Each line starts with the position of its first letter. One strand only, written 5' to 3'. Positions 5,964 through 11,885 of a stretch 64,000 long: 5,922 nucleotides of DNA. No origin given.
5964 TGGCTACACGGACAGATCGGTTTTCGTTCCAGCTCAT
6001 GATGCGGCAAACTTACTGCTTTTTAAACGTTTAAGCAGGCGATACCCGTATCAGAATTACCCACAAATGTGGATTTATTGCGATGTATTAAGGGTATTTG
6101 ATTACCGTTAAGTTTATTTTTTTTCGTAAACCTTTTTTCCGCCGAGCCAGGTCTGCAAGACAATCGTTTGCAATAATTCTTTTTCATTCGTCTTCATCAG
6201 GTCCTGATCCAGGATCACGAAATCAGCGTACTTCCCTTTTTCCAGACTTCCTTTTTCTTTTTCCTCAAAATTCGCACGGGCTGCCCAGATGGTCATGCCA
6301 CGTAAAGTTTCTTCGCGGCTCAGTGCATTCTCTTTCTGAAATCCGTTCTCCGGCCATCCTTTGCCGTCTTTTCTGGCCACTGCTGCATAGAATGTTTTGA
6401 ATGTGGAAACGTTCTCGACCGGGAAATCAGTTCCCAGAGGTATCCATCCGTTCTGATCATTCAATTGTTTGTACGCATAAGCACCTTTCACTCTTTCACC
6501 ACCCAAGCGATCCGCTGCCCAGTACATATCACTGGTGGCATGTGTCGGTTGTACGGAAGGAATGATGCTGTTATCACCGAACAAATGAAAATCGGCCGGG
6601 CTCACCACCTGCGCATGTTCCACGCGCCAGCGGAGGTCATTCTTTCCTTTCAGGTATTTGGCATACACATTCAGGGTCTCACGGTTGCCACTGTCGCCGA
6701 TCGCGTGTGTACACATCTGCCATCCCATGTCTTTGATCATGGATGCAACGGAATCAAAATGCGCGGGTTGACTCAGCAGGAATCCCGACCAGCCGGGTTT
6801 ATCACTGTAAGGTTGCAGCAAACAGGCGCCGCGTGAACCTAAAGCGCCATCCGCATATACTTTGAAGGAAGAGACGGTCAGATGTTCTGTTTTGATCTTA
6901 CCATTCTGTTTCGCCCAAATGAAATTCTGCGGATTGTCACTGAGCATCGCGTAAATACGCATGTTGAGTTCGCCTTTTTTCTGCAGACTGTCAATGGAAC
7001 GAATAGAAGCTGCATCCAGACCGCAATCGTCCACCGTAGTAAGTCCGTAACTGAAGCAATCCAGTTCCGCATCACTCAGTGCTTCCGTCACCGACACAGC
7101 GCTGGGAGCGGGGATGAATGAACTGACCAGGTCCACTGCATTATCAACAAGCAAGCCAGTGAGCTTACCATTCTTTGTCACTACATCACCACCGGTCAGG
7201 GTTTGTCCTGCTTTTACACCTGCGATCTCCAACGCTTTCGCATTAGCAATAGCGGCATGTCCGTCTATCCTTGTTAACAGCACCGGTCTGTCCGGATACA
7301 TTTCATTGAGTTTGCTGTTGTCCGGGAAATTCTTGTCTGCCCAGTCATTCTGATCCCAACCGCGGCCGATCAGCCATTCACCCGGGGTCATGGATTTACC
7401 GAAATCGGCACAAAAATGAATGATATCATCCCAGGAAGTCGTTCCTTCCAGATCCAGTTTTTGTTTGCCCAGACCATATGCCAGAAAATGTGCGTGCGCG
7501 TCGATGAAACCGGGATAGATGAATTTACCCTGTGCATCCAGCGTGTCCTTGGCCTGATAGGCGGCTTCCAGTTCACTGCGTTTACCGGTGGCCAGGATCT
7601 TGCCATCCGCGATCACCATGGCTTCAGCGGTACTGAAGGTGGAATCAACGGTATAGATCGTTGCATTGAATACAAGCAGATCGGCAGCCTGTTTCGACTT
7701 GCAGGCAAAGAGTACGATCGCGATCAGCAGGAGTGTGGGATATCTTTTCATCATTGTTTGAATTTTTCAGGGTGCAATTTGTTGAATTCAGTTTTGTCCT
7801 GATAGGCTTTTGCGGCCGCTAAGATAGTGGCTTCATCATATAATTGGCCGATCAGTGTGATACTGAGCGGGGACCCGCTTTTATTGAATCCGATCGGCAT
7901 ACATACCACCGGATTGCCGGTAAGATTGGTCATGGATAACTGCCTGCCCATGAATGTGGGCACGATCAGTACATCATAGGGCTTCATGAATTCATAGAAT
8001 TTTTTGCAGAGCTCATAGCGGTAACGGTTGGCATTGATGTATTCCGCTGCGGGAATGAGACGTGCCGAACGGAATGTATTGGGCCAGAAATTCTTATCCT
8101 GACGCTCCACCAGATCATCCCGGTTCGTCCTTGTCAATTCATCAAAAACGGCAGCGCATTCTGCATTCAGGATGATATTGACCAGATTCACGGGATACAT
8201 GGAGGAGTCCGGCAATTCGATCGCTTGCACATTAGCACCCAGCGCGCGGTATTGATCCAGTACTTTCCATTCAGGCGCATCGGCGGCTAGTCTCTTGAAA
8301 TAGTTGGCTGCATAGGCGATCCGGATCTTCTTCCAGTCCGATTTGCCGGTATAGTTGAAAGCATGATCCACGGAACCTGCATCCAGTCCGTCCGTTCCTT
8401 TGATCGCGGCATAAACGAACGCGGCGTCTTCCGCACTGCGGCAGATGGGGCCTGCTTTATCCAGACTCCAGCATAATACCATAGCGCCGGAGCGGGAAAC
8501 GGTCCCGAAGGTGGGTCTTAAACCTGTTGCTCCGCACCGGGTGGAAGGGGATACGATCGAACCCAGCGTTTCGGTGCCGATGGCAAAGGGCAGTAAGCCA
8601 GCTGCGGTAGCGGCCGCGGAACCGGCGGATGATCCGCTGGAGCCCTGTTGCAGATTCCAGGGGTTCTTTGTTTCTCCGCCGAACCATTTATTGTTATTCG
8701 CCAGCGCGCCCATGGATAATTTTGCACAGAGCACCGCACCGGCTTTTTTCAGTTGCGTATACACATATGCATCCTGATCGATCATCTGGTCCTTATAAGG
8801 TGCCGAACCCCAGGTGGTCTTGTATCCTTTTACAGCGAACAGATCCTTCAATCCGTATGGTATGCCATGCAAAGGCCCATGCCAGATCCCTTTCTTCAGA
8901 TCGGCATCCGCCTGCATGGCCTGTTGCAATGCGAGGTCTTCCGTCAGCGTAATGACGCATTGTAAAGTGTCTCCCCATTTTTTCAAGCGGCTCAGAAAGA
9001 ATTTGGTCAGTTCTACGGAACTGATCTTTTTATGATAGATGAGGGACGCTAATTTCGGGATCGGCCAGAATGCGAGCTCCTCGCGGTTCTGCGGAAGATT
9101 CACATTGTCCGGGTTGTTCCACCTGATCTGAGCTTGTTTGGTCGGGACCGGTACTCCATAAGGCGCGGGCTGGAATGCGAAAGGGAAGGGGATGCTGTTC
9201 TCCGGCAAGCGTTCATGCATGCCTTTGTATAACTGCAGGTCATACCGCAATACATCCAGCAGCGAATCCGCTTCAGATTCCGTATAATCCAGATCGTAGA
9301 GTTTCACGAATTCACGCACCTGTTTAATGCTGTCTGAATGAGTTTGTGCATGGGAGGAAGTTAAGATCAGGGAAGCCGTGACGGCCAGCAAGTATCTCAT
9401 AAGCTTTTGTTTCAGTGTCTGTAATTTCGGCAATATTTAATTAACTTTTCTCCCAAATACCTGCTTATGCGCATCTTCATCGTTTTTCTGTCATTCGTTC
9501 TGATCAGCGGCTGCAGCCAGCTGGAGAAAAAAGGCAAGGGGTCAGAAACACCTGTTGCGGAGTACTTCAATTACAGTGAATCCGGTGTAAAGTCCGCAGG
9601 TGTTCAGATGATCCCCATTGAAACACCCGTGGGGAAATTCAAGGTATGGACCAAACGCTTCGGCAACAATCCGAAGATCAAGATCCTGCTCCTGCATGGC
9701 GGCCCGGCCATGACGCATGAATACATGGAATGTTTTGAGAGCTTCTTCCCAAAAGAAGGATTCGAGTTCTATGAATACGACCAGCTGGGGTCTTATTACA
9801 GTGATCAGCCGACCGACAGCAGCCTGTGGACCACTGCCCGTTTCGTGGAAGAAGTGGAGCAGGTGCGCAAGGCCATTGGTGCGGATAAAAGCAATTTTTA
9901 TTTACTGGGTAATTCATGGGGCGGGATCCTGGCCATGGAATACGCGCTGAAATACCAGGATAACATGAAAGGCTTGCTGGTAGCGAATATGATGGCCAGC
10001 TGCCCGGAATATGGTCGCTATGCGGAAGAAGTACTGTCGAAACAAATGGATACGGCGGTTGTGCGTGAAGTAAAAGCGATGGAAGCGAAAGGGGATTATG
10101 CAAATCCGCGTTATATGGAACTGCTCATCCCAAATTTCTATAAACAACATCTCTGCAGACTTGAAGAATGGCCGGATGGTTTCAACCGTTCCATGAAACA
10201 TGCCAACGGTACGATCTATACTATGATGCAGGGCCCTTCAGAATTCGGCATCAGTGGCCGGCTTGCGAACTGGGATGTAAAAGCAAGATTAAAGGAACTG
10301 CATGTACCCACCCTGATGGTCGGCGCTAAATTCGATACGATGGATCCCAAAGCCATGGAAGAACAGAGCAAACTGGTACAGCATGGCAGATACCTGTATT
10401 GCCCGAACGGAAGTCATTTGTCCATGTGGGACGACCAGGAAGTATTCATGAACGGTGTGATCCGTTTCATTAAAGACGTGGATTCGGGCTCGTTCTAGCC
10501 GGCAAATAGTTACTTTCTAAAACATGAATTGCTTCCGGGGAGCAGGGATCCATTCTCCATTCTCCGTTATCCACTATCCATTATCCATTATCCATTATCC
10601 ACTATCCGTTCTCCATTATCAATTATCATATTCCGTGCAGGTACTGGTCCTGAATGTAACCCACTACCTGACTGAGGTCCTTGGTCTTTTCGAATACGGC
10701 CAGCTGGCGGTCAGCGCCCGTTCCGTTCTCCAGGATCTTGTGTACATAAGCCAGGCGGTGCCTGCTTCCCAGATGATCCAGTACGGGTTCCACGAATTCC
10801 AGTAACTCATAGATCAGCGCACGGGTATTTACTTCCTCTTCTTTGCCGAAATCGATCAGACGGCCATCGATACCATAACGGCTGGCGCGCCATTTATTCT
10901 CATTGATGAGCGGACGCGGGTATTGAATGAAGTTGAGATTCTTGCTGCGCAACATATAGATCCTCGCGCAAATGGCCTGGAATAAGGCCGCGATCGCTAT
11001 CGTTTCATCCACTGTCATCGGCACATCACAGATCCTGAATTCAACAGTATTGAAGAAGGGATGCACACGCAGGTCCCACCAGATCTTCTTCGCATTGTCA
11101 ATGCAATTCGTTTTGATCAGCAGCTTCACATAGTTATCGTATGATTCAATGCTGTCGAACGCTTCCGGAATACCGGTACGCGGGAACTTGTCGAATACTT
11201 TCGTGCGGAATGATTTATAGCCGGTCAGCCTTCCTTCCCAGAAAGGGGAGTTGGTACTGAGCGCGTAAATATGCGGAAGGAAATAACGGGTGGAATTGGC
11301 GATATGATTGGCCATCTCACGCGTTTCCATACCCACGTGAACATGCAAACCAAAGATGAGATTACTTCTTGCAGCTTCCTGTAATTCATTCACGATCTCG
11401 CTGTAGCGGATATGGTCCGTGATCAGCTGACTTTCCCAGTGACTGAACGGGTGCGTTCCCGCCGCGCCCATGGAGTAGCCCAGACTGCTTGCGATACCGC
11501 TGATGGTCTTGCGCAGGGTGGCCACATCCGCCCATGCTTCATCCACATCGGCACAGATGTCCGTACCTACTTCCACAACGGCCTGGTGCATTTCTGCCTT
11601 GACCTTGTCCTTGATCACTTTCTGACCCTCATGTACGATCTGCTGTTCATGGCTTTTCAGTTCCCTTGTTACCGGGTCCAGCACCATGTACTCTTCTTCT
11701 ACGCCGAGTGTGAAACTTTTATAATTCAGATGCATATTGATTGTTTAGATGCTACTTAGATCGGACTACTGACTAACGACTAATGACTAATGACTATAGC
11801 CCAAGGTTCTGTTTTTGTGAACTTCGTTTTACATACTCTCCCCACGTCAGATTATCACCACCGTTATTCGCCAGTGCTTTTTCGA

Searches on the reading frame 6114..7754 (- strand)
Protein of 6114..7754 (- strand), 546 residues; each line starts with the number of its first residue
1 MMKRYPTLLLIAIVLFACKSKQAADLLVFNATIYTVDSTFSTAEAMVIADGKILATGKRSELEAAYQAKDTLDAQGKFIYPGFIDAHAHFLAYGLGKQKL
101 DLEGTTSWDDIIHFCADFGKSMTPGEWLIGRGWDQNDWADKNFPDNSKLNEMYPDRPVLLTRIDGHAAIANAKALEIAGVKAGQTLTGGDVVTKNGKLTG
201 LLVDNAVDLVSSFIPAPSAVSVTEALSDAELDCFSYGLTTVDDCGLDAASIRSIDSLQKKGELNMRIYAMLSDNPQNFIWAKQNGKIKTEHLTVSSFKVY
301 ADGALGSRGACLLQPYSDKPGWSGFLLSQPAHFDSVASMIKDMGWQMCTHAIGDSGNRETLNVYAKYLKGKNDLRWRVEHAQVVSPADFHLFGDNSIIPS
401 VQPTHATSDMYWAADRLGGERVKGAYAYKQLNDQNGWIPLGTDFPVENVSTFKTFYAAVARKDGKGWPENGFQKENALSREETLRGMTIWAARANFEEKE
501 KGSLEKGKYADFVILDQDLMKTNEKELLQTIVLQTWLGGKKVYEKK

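Call 3: search_protein_families(library=pfam, proteins=[window:6114-7754:-], max_evalue=0.01)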
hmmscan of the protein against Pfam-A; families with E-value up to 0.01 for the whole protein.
window:6114-7754:- (546 aa): 3 families
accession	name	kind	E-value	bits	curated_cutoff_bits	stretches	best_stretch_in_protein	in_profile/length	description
PF07969.17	Amidohydro_3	-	1.5e-84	285.6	29.7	1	71-543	2-472/472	Amidohydrolase family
PF01979.26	Amidohydro_1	-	1.9e-11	44.2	25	1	424-542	231-345/345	Amidohydrolase family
PF22039.1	HUTI_composite_bact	-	9.6e-05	22.4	25.5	1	45-66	2-23/26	Imidazolonepropionase-like composite domain, bacteria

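Call 5: search_protein_families(library=ncbifam, proteins=[window:6114-7754:-], max_evalue=1)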
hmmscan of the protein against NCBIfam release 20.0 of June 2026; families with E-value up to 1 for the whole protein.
window:6114-7754:- (546 aa): 66 families (the best 25 are shown)
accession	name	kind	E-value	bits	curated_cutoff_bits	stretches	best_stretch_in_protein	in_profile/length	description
TIGR01224.1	hutI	equivalog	1.6e-14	53.5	298.15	2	44-91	4-50/377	imidazolonepropionase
NF006056.0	PRK08204.1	subfamily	3.2e-12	45.9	391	2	26-112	5-89/449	hypothetical protein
NF006679.0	PRK09228.1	subfamily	2.2e-11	43.2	351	2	39-90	27-79/433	guanine deaminase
NF005540.0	PRK07203.1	equivalog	2.2e-11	43.1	444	1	26-91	2-69/444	putative aminohydrolase SsnA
NF006549.0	PRK09045.1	equivalog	3.2e-11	42.5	540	2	20-89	4-75/444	TRZ/ATZ family hydrolase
TIGR02967.1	guan_deamin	equivalog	1.4e-10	40.8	375.4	2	44-90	7-54/401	guanine deaminase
NF006689.0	PRK09237.1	equivalog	7.9e-10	37.8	371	1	24-92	3-68/383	amidohydrolase/deacetylase family metallohydrolase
NF006560.0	PRK09061.1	subfamily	1.9e-09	36.4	340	1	16-90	18-87/517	amidohydrolase family protein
NF004839.0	PRK06189.1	equivalog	1e-08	34.3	631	2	24-90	3-63/451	allantoinase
NF011990.0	PRK15446.2-6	subfamily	1.3e-08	34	233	2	28-88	5-64/390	alpha-D-ribose 1-methylphosphonate 5-triphosphate diphosphatase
NF006269.1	PRK08418.1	equivalog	1.5e-08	33.8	320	2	32-90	8-67/408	aminofutalosine deaminase family hydrolase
NF005557.0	PRK07228.1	equivalog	1.9e-08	33.4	522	2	26-91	3-66/445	5'-deoxyadenosine deaminase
TIGR03314.1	Se_ssnA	subfamily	2e-08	33.5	455.5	1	26-91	1-68/441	putative selenium metabolism protein SsnA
TIGR03178.1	allantoinase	equivalog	2.9e-08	33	357.85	2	44-91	18-61/441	allantoinase AllB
NF002668.0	PRK02382.1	equivalog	4.1e-08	32.3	452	2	44-97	14-64/436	dihydroorotase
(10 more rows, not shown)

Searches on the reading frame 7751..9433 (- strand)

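Call 3: search_protein_families(library=pfam, proteins=[window:7751-9433:-], max_evalue=0.01)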
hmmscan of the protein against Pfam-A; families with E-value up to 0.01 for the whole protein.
window:7751-9433:- (560 aa): 1 family
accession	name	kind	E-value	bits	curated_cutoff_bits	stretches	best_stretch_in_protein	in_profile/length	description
PF01425.27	Amidase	-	8.9e-73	246.3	27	1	141-538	1-445/445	Amidase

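Call 5: search_protein_families(library=ncbifam, proteins=[window:7751-9433:-], max_evalue=1)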
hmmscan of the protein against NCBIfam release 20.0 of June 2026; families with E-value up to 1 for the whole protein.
window:7751-9433:- (560 aa): 26 families (the best 25 are shown)
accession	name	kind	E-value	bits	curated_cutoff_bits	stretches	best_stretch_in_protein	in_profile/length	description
NF006631.0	PRK09201.1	equivalog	8.8e-70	235.7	461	2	124-494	8-378/466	AtzE family amidohydrolase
TIGR02715.1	amido_AtzE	subfamily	2.7e-64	217.8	425.75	1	130-493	7-370/452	AtzE family amidohydrolase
TIGR00132.1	gatA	equivalog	8.2e-58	196.3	481.1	1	130-548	3-464/466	Asp-tRNA(Asn)/Glu-tRNA(Gln) amidotransferase subunit GatA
NF004816.0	PRK06170.1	equivalog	1.8e-57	195.1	503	2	116-493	5-398/493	amidase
NF004815.0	PRK06169.1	equivalog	1.1e-56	192.4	506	2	128-494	15-383/471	amidase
NF006006.0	PRK08137.1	equivalog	1e-55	189.6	534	2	129-413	40-342/529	amidase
NF009119.0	PRK12470.1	equivalog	2.4e-55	188.4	498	2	118-445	4-329/462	amidase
NF005686.0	PRK07486.1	subfamily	2e-54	185.1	465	2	121-493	12-393/486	amidase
NF005687.0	PRK07487.1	subfamily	1.4e-51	175.8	428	2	123-495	8-382/468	amidase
NF005300.0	PRK06828.1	subfamily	6.8e-48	163.3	494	2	129-353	19-257/491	amidase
NF005688.0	PRK07488.1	equivalog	4.8e-47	160.9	532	1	125-411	13-291/474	indoleacetamide hydrolase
NF005450.0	PRK07042.1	equivalog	2.1e-46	158.4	458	2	127-372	11-257/464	amidase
NF005219.0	PRK06707.1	equivalog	3.7e-40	137.8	498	2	125-351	73-310/536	amidase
TIGR02713.1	allophanate_hyd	equivalog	2.2e-38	132.1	511.05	2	160-509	4-354/563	allophanate hydrolase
NF004717.0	PRK06061.1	equivalog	4e-38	131.3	498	2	124-493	18-388/483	amidase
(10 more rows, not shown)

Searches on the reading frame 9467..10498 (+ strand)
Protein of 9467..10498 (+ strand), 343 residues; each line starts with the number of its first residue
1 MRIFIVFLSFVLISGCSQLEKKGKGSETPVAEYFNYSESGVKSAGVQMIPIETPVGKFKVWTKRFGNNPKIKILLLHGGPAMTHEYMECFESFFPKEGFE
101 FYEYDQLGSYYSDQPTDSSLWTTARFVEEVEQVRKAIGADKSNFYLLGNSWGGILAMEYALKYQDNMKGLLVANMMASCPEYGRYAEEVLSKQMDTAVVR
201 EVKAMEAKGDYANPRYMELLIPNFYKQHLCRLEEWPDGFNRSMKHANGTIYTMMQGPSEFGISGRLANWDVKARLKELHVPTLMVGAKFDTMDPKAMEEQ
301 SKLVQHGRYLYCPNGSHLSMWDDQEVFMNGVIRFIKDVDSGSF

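Call 77: search_protein_families(library=pfam, proteins=[window:9467-10498:+], max_evalue=0.05)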
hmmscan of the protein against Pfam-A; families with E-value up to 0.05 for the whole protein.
window:9467-10498:+ (343 aa): 6 families
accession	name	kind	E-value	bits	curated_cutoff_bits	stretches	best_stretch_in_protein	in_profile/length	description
PF00561.26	Abhydrolase_1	-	3.8e-20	73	25.8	1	73-323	3-244/245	alpha/beta hydrolase fold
PF12146.15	Hydrolase_4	-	6.8e-13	48.9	27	1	68-187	2-123/239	Serine aminopeptidase, S33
PF12697.13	Abhydrolase_6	-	2e-11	45.4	26.3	1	73-326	1-214/217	Alpha/beta hydrolase family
PF07859.19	Abhydrolase_3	-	5e-05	23.6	25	1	128-183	57-109/210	alpha/beta hydrolase fold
PF00975.26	Thioesterase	-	6.8e-05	23.6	26.4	1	135-226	60-151/226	Thioesterase domain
PF20408.4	Abhydrolase_11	-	0.0068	16.6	27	1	70-172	2-104/193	Alpha/beta hydrolase domain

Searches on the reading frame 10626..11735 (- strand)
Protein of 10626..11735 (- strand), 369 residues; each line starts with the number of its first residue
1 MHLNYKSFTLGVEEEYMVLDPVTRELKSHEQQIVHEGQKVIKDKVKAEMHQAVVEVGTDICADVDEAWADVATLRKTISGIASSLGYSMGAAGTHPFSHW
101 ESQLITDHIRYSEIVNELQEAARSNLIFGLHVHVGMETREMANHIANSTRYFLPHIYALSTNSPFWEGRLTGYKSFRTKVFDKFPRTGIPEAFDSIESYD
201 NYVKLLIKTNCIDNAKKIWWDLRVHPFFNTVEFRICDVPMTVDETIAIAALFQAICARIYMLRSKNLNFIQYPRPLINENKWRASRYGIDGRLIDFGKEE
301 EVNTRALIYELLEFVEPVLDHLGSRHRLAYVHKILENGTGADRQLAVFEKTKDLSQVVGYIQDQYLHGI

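Call 77: search_protein_families(library=pfam, proteins=[window:10626-11735:-], max_evalue=0.05)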
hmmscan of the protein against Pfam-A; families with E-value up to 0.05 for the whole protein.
window:10626-11735:- (369 aa): 2 families
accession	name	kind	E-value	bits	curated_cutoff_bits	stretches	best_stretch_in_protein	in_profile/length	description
PF04107.18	GCS2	-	4.2e-57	194.2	21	1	10-288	1-290/291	Glutamate-cysteine ligase family 2(GCS2)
PF12224.13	Amidoligase_2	-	0.0078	16.5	22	1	113-238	94-227/245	Putative amidoligase enzyme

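Call 78: search_protein_families(library=ncbifam, proteins=[window:10626-11735:-], max_evalue=0.01)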
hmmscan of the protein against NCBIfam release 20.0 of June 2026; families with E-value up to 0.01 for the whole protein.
window:10626-11735:- (369 aa): 10 families
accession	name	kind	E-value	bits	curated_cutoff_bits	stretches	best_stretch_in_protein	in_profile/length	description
NF010039.0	PRK13515.1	equivalog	2.4e-154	513.6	371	1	5-367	7-371/378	carboxylate-amine ligase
NF010043.0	PRK13517.1-3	equivalog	3.8e-102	342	409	1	6-361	9-368/381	glutamate--cysteine ligase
TIGR02050.1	gshA_cyan_rel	subfamily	6.3e-85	285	176.4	1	9-294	1-287/287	YbdK family carboxylate-amine ligase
NF010041.0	PRK13517.1-1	subfamily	1.4e-84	284.5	332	1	7-362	4-361/368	glutamate--cysteine ligase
NF010042.0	PRK13517.1-2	equivalog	3e-77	260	427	1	7-362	10-367/376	glutamate--cysteine ligase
NF010044.0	PRK13517.1-4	equivalog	4.3e-72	243.2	437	1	9-359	15-364/372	glutamate--cysteine ligase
NF010040.1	PRK13516.1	equivalog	2.8e-70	237.3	425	1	6-362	8-364/369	YbdK family carboxylate-amine ligase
NF010045.0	PRK13518.1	equivalog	5.8e-64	216.3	395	1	7-350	12-345/360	glutamate--cysteine ligase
TIGR02048.1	gshA_cyano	equivalog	1.6e-18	66.8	249.05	1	129-358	116-353/376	glutamate--cysteine ligase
TIGR01436.1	glu_cys_lig_pln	equivalog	0.0013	17.2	463.15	1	154-207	194-250/446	glutamate--cysteine ligase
